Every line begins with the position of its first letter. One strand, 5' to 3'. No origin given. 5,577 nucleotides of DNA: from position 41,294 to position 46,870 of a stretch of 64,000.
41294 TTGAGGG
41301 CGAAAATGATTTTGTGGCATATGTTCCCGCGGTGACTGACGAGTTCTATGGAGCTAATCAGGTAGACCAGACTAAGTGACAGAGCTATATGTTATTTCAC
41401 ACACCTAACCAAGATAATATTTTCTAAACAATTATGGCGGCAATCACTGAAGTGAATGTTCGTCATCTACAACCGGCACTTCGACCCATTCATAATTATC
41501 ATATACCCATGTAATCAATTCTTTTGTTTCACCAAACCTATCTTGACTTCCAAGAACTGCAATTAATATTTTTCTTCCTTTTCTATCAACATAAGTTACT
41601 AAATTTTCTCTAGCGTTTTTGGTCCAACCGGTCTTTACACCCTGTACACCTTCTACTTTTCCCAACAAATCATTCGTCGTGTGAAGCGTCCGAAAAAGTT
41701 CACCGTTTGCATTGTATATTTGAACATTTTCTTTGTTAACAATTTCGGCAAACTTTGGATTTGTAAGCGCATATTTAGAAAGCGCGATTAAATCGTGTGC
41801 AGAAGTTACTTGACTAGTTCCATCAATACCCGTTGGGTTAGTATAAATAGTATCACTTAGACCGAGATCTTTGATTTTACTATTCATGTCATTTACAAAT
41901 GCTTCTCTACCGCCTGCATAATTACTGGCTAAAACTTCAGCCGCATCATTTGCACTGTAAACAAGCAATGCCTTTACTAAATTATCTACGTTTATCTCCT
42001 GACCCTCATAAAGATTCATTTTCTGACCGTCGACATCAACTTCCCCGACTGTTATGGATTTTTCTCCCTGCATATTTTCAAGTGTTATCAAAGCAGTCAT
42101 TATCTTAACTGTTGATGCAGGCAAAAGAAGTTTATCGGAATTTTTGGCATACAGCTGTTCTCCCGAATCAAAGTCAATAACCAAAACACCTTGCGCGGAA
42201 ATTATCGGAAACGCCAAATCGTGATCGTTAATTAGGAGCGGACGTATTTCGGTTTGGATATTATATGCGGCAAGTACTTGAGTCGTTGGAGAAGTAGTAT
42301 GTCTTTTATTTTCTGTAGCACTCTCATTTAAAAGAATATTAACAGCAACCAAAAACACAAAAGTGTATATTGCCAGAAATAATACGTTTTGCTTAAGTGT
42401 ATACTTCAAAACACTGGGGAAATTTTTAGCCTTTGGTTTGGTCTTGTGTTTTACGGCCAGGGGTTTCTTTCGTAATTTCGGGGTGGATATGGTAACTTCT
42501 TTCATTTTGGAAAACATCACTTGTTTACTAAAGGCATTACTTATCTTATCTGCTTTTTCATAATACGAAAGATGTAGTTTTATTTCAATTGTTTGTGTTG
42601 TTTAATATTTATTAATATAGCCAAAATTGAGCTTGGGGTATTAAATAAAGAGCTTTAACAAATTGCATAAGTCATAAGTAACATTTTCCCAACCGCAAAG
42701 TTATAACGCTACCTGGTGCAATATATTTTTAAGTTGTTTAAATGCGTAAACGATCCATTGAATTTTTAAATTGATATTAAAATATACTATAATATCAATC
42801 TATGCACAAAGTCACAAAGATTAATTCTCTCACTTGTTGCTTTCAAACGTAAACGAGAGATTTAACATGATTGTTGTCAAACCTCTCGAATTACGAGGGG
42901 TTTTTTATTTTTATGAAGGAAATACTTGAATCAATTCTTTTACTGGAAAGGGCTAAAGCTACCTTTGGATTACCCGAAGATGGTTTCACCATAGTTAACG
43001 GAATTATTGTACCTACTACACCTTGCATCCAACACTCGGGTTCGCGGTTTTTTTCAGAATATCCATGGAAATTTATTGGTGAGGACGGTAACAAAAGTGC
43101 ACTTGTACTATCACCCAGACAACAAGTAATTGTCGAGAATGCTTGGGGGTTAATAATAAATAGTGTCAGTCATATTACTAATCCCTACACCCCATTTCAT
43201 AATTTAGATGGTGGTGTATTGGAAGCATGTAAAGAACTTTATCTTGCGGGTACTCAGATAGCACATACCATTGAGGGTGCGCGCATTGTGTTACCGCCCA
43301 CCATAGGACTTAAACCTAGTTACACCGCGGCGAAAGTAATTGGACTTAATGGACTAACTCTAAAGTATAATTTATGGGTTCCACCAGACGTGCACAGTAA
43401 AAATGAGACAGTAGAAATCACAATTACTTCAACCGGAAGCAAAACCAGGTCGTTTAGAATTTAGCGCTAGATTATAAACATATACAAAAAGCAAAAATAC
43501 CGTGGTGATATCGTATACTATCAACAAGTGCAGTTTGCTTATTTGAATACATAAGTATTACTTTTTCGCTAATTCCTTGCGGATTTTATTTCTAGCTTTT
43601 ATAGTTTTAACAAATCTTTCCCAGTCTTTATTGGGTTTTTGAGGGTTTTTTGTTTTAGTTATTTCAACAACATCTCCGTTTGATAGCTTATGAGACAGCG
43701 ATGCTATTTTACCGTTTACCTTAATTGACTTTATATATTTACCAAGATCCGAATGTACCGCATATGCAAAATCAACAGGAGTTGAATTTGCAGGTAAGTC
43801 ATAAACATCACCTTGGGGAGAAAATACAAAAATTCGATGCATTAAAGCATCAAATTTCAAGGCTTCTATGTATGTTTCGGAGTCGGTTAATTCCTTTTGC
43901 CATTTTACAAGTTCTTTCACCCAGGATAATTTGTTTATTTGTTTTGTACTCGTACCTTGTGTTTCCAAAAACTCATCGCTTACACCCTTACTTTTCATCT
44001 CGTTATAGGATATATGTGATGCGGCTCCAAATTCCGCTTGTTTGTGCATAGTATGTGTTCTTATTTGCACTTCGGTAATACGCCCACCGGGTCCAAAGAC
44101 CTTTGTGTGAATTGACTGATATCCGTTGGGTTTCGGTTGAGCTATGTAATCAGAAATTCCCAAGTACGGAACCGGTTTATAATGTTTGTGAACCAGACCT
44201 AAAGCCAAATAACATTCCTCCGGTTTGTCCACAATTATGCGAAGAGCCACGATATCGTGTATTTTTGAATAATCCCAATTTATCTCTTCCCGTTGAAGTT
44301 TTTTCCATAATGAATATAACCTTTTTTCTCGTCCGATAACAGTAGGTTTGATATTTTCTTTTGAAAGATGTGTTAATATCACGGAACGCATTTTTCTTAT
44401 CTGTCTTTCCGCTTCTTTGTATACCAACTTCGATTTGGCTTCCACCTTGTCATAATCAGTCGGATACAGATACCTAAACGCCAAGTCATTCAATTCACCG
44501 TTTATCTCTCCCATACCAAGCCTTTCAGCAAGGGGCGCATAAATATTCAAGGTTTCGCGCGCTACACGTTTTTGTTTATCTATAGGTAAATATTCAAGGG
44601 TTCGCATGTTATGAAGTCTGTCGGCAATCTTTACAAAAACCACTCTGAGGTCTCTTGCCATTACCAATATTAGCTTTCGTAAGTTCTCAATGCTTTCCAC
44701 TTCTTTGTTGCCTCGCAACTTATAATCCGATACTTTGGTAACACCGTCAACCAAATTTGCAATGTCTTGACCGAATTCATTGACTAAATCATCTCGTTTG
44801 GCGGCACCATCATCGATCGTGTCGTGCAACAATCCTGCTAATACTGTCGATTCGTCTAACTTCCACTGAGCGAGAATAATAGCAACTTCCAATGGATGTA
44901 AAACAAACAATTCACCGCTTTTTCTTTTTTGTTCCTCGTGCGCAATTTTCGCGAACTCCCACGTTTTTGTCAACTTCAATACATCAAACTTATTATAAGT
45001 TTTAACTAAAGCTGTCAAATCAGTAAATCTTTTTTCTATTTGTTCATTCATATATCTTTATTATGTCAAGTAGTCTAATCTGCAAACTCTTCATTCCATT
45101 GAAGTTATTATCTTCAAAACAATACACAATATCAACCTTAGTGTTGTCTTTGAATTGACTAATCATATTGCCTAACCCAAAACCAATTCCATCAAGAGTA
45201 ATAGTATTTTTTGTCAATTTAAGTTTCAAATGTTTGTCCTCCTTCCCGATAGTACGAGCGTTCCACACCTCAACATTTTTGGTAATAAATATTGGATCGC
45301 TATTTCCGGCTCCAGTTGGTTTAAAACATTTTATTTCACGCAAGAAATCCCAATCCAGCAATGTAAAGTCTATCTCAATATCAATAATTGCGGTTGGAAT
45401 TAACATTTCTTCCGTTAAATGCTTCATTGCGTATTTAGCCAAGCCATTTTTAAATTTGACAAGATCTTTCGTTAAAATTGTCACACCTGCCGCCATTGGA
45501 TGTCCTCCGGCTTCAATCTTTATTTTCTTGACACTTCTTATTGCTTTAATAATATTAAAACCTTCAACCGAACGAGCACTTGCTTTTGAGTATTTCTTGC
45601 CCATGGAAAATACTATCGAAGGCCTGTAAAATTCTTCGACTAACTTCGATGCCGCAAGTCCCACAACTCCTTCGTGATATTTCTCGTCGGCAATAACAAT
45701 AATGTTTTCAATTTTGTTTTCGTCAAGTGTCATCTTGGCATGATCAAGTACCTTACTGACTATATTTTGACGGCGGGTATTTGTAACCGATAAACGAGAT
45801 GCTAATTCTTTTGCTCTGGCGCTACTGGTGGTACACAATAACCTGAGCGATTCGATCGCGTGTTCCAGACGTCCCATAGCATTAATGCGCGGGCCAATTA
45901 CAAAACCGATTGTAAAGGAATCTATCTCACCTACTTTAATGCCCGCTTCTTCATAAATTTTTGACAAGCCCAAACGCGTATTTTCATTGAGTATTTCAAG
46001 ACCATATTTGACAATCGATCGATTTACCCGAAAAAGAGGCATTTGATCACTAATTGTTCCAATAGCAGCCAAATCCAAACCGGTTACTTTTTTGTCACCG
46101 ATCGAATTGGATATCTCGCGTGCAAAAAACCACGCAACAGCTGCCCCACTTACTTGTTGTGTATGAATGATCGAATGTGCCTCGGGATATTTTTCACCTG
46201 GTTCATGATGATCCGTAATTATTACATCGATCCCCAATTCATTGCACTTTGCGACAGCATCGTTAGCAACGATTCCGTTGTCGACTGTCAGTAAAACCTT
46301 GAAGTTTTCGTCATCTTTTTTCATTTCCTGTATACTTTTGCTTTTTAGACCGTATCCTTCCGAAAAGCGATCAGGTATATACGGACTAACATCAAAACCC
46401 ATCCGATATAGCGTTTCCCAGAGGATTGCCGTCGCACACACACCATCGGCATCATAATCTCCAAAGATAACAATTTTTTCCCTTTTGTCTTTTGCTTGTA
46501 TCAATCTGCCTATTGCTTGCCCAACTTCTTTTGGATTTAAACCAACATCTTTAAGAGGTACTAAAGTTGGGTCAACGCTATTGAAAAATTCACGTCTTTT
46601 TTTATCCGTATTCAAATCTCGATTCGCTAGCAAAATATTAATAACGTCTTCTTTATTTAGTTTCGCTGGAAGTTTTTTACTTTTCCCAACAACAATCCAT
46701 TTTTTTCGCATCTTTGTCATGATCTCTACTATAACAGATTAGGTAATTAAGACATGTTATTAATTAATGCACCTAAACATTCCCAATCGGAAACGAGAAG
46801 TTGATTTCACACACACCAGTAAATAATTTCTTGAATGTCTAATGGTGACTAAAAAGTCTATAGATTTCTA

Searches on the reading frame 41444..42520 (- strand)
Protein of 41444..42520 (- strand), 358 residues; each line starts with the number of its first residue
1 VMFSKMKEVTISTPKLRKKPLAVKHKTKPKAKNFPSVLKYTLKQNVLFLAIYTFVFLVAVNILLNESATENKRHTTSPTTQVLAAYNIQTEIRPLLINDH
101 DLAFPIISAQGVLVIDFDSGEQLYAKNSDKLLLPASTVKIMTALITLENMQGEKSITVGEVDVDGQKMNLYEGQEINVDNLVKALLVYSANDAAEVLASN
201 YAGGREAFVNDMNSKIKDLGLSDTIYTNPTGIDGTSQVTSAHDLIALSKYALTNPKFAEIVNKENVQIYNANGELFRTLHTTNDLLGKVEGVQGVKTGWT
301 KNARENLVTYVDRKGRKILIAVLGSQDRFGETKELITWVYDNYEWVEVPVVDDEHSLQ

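Call 11: search_protein_families(library=pfam, proteins=[window:41444-42520:-], max_evalue=0.0001)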
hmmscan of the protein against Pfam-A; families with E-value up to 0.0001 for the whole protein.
window:41444-42520:- (358 aa): 3 families
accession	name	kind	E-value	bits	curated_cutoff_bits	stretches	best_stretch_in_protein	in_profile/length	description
PF00768.25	Peptidase_S11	-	2.2e-44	152.1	27.6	1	105-325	8-237/239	D-alanyl-D-alanine carboxypeptidase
PF13354.11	Beta-lactamase2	-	2.3e-09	37.4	22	1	111-323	1-213/214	Beta-lactamase enzyme family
PF02113.21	Peptidase_S13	-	7.4e-07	28.7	22.8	1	109-165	18-73/444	D-Ala-D-Ala carboxypeptidase 3 (S13) family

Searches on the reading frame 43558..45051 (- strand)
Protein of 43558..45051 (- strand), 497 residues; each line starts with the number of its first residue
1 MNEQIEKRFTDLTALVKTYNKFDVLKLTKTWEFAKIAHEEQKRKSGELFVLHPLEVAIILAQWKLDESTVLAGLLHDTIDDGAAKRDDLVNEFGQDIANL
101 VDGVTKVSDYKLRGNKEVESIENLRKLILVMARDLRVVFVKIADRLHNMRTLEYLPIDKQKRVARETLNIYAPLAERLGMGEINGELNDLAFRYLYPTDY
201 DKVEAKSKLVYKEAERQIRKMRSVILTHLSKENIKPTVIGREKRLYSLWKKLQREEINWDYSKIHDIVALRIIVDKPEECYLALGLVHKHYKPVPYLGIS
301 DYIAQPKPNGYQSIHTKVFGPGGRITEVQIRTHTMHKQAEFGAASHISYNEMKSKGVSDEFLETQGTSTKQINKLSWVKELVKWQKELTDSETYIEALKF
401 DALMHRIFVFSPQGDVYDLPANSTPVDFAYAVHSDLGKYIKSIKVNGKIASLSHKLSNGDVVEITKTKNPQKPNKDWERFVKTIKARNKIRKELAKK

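Call 11: search_protein_families(library=pfam, proteins=[window:43558-45051:-], max_evalue=0.0001)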
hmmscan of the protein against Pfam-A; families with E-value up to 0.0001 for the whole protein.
window:43558-45051:- (497 aa): 4 families
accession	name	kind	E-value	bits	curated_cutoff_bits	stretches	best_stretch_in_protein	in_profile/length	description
PF13328.12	HD_4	-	1.2e-45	155.5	27.2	1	31-180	2-155/156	HD domain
PF04607.23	RelA_SpoT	-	4.1e-34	117.7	27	1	240-352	1-111/113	Region found in RelA / SpoT proteins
PF02824.27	TGS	-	5.3e-19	68.5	22.2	1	407-465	1-59/60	TGS domain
PF01966.28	HD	-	1.6e-10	41.7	22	1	52-149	4-116/116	HD domain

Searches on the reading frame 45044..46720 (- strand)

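Call 11: search_protein_families(library=pfam, proteins=[window:45044-46720:-], max_evalue=0.0001)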
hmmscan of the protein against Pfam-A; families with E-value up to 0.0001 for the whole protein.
window:45044-46720:- (558 aa): 3 families
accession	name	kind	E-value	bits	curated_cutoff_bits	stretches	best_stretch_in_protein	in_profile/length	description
PF17768.7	RecJ_OB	-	9e-29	100.1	27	1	446-552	1-107/107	RecJ OB domain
PF01368.27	DHH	-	1.9e-22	80.3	28.1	1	82-221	1-124/125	DHH family, N-terminal domain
PF02272.25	DHHA1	-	8e-12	46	25.9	1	340-419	4-88/102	DHHA1 domain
